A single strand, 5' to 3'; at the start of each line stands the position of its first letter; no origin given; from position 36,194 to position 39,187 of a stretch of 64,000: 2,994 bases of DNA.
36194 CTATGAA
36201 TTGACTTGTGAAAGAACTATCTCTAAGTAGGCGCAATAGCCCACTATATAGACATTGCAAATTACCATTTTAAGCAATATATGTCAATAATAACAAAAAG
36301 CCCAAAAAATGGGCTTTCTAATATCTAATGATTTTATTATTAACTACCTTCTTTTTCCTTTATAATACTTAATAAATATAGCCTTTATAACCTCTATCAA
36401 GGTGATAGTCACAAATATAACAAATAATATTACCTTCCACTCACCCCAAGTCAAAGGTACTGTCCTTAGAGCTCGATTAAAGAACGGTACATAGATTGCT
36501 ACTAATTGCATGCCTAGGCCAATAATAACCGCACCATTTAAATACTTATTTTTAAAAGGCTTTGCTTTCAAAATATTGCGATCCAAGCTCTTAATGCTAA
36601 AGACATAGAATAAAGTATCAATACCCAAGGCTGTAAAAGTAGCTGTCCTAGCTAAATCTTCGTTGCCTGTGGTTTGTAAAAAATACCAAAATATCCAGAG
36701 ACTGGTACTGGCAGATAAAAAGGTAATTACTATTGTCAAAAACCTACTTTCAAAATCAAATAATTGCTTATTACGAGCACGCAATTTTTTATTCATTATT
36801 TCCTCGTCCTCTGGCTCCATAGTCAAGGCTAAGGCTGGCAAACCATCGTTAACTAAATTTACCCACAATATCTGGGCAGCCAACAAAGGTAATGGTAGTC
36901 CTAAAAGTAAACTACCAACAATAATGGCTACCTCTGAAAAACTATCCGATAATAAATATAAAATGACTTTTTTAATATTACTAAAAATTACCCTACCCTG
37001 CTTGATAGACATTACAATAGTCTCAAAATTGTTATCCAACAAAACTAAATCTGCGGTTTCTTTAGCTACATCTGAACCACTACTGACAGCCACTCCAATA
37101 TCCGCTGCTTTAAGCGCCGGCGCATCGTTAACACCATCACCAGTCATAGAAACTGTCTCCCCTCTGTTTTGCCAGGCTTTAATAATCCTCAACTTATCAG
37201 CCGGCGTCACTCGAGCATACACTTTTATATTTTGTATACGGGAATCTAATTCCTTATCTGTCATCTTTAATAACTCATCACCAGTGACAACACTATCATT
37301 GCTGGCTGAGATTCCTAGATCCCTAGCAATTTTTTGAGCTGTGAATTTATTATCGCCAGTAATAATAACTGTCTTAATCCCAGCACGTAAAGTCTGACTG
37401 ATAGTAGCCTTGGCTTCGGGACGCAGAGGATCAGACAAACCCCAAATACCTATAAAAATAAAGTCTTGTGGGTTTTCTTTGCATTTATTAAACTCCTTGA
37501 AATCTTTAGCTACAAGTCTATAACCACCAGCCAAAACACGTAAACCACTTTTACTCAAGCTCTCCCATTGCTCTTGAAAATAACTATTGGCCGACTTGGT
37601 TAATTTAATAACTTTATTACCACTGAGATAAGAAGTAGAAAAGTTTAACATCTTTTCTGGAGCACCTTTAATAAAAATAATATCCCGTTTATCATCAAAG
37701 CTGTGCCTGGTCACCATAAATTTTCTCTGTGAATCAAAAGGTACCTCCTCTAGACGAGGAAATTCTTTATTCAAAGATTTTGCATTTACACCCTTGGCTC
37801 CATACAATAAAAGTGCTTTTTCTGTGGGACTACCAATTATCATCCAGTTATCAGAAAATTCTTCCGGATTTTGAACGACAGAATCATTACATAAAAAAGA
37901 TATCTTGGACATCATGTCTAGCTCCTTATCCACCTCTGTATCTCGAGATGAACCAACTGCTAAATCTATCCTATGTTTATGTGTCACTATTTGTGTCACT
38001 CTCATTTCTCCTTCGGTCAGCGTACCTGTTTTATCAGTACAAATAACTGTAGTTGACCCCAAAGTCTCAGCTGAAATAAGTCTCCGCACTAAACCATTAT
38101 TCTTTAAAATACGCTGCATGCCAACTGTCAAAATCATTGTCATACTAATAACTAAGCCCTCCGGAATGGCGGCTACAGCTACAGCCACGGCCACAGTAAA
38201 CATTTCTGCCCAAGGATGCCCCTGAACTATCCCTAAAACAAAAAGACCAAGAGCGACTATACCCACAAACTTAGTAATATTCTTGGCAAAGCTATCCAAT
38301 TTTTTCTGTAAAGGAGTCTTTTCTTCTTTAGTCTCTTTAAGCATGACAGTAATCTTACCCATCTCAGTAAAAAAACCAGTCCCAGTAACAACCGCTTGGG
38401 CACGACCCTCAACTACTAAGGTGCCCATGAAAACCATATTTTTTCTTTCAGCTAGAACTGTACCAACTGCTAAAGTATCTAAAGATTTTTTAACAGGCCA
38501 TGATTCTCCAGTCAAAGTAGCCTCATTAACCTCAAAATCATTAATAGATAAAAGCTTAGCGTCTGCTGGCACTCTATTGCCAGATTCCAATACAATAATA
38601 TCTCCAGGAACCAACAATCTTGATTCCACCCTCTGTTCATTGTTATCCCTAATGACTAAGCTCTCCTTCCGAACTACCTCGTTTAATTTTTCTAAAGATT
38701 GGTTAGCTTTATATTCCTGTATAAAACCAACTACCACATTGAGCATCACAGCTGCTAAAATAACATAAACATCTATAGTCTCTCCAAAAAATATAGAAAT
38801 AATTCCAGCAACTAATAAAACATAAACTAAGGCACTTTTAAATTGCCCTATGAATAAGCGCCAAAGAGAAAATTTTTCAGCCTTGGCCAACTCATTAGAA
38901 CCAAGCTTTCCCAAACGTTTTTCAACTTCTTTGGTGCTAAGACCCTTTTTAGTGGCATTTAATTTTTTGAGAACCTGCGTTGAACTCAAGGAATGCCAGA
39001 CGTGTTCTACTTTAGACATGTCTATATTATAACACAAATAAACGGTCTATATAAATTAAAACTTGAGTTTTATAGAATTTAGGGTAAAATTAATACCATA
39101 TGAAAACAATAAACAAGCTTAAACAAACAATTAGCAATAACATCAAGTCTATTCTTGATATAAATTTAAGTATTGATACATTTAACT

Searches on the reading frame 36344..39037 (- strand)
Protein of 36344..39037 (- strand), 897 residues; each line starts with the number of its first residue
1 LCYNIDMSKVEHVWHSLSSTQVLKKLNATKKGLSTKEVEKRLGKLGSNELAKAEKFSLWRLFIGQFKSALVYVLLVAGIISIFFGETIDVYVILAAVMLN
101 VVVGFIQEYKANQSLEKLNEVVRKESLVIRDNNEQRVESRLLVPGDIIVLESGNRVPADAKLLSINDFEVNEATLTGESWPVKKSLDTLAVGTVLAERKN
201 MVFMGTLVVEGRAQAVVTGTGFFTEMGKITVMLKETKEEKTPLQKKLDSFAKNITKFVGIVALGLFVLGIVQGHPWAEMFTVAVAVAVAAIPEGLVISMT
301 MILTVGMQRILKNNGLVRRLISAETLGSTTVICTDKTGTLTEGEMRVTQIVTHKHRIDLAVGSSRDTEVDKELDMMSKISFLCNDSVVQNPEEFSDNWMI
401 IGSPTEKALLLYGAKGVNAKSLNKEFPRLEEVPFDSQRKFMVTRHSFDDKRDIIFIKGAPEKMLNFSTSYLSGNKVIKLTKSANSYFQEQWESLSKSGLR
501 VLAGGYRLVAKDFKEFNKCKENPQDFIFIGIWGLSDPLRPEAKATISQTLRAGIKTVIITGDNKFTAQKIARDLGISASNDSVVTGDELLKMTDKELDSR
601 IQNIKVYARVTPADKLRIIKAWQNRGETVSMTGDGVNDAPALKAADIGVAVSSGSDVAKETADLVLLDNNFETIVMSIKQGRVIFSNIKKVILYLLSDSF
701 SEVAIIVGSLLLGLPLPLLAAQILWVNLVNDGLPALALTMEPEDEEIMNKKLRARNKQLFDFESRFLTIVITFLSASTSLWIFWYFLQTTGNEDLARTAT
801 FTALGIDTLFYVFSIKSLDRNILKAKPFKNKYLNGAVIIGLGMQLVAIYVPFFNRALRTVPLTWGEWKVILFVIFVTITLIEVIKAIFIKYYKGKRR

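Call 88: find_related_loci(query=window:36344-39037:-, collection=metagenome_contigs, flank=7000)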
Query window:36344-39037:- (897 aa) in metagenome_contigs; peptide patterns used: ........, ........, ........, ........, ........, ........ (x = any residue, [..] = any of these).
167 stretches matched a pattern; 86 encode a relative of the query (tblastn E <= 1e-3); the best 80 are kept; 80 distinct loci.
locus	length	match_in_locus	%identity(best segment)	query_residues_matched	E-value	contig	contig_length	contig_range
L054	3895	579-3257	72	3-896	0e+0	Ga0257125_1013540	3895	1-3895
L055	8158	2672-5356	72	1-896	0e+0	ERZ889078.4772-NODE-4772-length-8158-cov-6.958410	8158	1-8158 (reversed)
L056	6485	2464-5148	70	1-896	0e+0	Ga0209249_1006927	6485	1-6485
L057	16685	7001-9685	69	1-896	0e+0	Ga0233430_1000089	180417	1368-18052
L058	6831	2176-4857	66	1-895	0e+0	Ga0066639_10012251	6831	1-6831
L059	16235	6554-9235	69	1-895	0e+0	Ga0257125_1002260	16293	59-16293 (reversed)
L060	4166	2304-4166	89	1-621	0e+0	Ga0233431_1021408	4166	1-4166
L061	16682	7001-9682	66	1-896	0e+0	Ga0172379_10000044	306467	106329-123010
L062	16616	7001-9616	45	14-889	0e+0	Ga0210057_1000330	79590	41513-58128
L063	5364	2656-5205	45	14-867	0e+0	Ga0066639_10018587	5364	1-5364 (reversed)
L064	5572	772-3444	43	1-890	0e+0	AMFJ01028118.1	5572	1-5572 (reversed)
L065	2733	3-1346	72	448-896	0e+0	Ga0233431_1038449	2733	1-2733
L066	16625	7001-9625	41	10-873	0e+0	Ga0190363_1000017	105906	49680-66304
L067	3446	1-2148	45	173-889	0e+0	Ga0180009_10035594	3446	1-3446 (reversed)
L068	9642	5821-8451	39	1-872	0e+0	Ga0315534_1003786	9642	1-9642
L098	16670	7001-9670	68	5-896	0e+0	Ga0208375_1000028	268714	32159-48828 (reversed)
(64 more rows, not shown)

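Call 94: search_protein_families(library=pfam, proteins=[L061:9687-10442:+, L061:10670-11392:+, L061:11540-13897:+, L061:13956-15716:+, L098:9677-10456:+, L098:11057-11641:+, L098:12313-13695:+, L098:13699-16122:+, L055:5390-5869:+, L055:6155-7987:+], max_evalue=0.01)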
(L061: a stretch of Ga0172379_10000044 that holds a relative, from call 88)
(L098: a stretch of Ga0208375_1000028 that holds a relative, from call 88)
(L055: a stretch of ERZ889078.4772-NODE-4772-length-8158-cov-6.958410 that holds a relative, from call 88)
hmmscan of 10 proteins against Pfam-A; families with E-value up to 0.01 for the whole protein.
L061:9687-10442:+ (251 aa): 10 families
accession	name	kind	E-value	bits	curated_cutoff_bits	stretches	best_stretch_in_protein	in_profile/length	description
PF12146.15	Hydrolase_4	-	2e-22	80.1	27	2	26-141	5-117/239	Serine aminopeptidase, S33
PF00561.26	Abhydrolase_1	-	2.2e-15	57.4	25.8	1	32-133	7-102/245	alpha/beta hydrolase fold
PF02129.25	Peptidase_S15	-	1.3e-10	41.9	23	1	45-137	46-132/262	X-Pro dipeptidyl-peptidase (S15 family)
PF12697.13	Abhydrolase_6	-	1.1e-06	30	26.3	1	45-144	18-107/217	Alpha/beta hydrolase family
PF00326.27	Peptidase_S9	-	4.7e-05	23.4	22.6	1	79-247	42-208/213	Prolyl oligopeptidase family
PF12740.14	PETase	-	0.00059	19.8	28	0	42-123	69-148/263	PET hydrolase-like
PF05448.18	AXE1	-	0.00099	18.4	21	1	75-230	150-307/321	Acetyl xylan esterase (AXE1)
PF12695.13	Abhydrolase_5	-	0.0022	18.3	27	0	99-128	56-84/164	Alpha/beta hydrolase family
PF01738.24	DLH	-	0.0023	18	21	0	181-232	138-192/217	Dienelactone hydrolase family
PF20408.4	Abhydrolase_11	-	0.0029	17.8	27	0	33-121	10-97/193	Alpha/beta hydrolase domain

L061:10670-11392:+ (240 aa): 0 families

L061:11540-13897:+ (785 aa): 5 families
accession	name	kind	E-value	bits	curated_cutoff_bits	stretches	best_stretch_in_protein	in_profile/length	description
PF00133.28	tRNA-synt_1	-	2.1e-85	287.4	22.7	1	12-565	2-412/414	tRNA synthetases class I (I, L, M and V)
PF08264.19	Anticodon_1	-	3.8e-37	127.9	25.1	1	609-752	1-141/148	Anticodon-binding domain of tRNA ligase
PF09334.17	tRNA-synt_1g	-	3.1e-19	69.4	20.1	1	33-179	1-131/391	tRNA synthetases class I (M)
PF01406.26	tRNA-synt_1e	-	1.5e-05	24.9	27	1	523-573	248-298/301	tRNA synthetases class I (C) catalytic domain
PF13603.12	tRNA-synt_1_2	-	0.00014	21.9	25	1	235-299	85-149/185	Leucyl-tRNA synthetase, editing domain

L061:13956-15716:+ (586 aa): 13 families
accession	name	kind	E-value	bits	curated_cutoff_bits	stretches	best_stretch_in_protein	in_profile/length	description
PF00005.33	ABC_tran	-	1.9e-30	106.7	25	1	361-509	2-137/137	ABC transporter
PF00664.28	ABC_membrane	-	2.4e-23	83.6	28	1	24-296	2-272/274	ABC transporter transmembrane region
PF02463.25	SMC_N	-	5.1e-10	39.6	40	1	373-549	27-209/220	RecF/RecN/SMC N terminal domain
PF13401.12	AAA_22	-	6.5e-05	23.7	27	1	373-526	8-110/130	AAA domain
PF13191.12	AAA_16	-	0.0001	23.3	32.6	1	373-534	27-166/167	AAA ATPase domain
PF00270.35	DEAD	-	0.00012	22.3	26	1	367-533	11-154/167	DEAD/DEAH box helicase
PF03193.22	RsgA_GTPase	-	0.00035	20.9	30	1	343-402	81-138/174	RsgA GTPase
PF00004.35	AAA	-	0.00086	20.2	21.2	0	375-536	3-108/131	ATPase family associated with various cellular activities (AAA)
PF13555.12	AAA_29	-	0.00092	19.4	27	1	365-387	17-39/61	P-loop containing region of AAA domain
PF13304.12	AAA_21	-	0.0011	19.5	27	0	374-412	3-32/304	AAA domain, putative AbiEii toxin, Type IV TA system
PF01935.23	DUF87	-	0.0011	19.5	23.2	1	365-394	18-47/220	Helicase HerA, central domain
PF03266.21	NTPase_1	-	0.0017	18.7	23.9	0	470-556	67-152/168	NTPase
PF20703.3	nSTAND1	-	0.0062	16.7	27.1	1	358-388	21-51/379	Novel STAND NTPase 1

L098:9677-10456:+ (259 aa): 7 families
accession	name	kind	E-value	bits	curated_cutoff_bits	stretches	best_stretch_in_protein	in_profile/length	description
PF12146.15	Hydrolase_4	-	1.5e-22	80.5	27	2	23-144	2-122/239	Serine aminopeptidase, S33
PF00561.26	Abhydrolase_1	-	1.4e-15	58.1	25.8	1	27-133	2-102/245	alpha/beta hydrolase fold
PF12697.13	Abhydrolase_6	-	3.6e-10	41.3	26.3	1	28-243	2-214/217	Alpha/beta hydrolase family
PF20408.4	Abhydrolase_11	-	8.9e-08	32.5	27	1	27-113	4-89/193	Alpha/beta hydrolase domain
PF00326.27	Peptidase_S9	-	4e-06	26.9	22.6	1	50-252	9-210/213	Prolyl oligopeptidase family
PF02129.25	Peptidase_S15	-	5.5e-06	26.7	23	1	50-139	47-134/262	X-Pro dipeptidyl-peptidase (S15 family)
PF08538.16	DUF1749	-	0.00042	19.9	24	1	20-147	26-155/299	Protein of unknown function (DUF1749)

L098:11057-11641:+ (194 aa): 6 families
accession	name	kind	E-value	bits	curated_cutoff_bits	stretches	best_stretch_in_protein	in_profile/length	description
PF06821.19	Ser_hydrolase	-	1.5e-21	77.5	22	1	6-185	2-166/172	Serine hydrolase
PF00561.26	Abhydrolase_1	-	1.4e-09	38.4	25.8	1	60-125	66-122/245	alpha/beta hydrolase fold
PF12697.13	Abhydrolase_6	-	1.1e-06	30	26.3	1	5-127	1-116/217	Alpha/beta hydrolase family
PF12146.15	Hydrolase_4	-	0.0019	18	27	1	60-122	73-132/239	Serine aminopeptidase, S33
PF12695.13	Abhydrolase_5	-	0.002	18.3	27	1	23-99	18-90/164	Alpha/beta hydrolase family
PF10230.15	LIDHydrolase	-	0.0046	17.2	27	0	60-102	81-122/262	Lipid-droplet associated hydrolase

L098:12313-13695:+ (460 aa): 0 families

L098:13699-16122:+ (807 aa): 11 families
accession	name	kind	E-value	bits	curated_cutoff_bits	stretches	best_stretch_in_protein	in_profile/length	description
PF07478.18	Dala_Dala_lig_C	-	5.5e-33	114.6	24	2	592-787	27-204/204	D-ala D-ala ligase C-terminus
PF13535.11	ATP-grasp_4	-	7.7e-31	107.3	27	2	150-298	1-155/160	ATP-grasp domain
PF02655.19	ATP-grasp_3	-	1.7e-21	77.4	23.2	2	115-298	2-159/160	ATP-grasp domain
PF02222.28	ATP-grasp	-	3e-10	40.5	27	1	123-271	2-139/179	ATP-grasp domain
PF02786.22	CPSase_L_D2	-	1.1e-09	38.5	19.8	1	117-326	2-208/211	Carbamoyl-phosphate synthase L chain, ATP binding domain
PF08443.16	RimK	-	2.9e-09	37.3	21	1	116-187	3-76/188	RimK-like ATP-grasp domain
PF15632.11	ATPgrasp_Ter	-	1.4e-08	35.1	29.1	1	201-333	5-118/131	ATP-grasp in the biosynthetic pathway with Ter operon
PF18603.7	LAL_C2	-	7.4e-08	33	29.4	1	344-418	3-77/78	L-amino acid ligase C-terminal domain 2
PF01071.24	GARS_A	-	1.8e-06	28.4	27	1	117-233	3-115/194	Phosphoribosylglycinamide synthetase, ATP-grasp (A) domain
PF14397.11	ATPgrasp_ST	-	7.2e-06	25.8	31.4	0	108-188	13-105/278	Sugar-transfer associated ATP-grasp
PF18130.6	ATPgrasp_N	-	8.6e-06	26.7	27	1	30-103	5-79/81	ATP-grasp N-terminal domain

L055:5390-5869:+ (159 aa): 1 family
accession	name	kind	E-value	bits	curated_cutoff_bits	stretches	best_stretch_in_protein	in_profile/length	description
PF00293.34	NUDIX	-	3.6e-15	56.6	21.1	1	10-141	3-121/134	NUDIX domain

L055:6155-7987:+ (610 aa): 8 families
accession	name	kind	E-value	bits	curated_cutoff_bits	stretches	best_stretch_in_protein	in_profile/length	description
PF00005.33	ABC_tran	-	3.4e-31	109.1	25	1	386-534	2-137/137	ABC transporter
PF00664.28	ABC_membrane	-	2e-25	90.4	28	1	49-321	2-272/274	ABC transporter transmembrane region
PF02463.25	SMC_N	-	1.4e-08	34.9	40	1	417-576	102-211/220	RecF/RecN/SMC N terminal domain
PF03193.22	RsgA_GTPase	-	3.7e-05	24.1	30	1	340-426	53-137/174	RsgA GTPase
PF13401.12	AAA_22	-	0.00024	21.9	27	1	398-548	8-107/130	AAA domain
PF13191.12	AAA_16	-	0.00047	21.1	32.6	1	398-560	27-167/167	AAA ATPase domain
PF12775.13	AAA_7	-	0.005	16.8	25.8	1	366-423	4-61/181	P-loop containing dynein motor region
PF00448.28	SRP54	-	0.0098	16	22.7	0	397-443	3-52/196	SRP54-type protein, GTPase domain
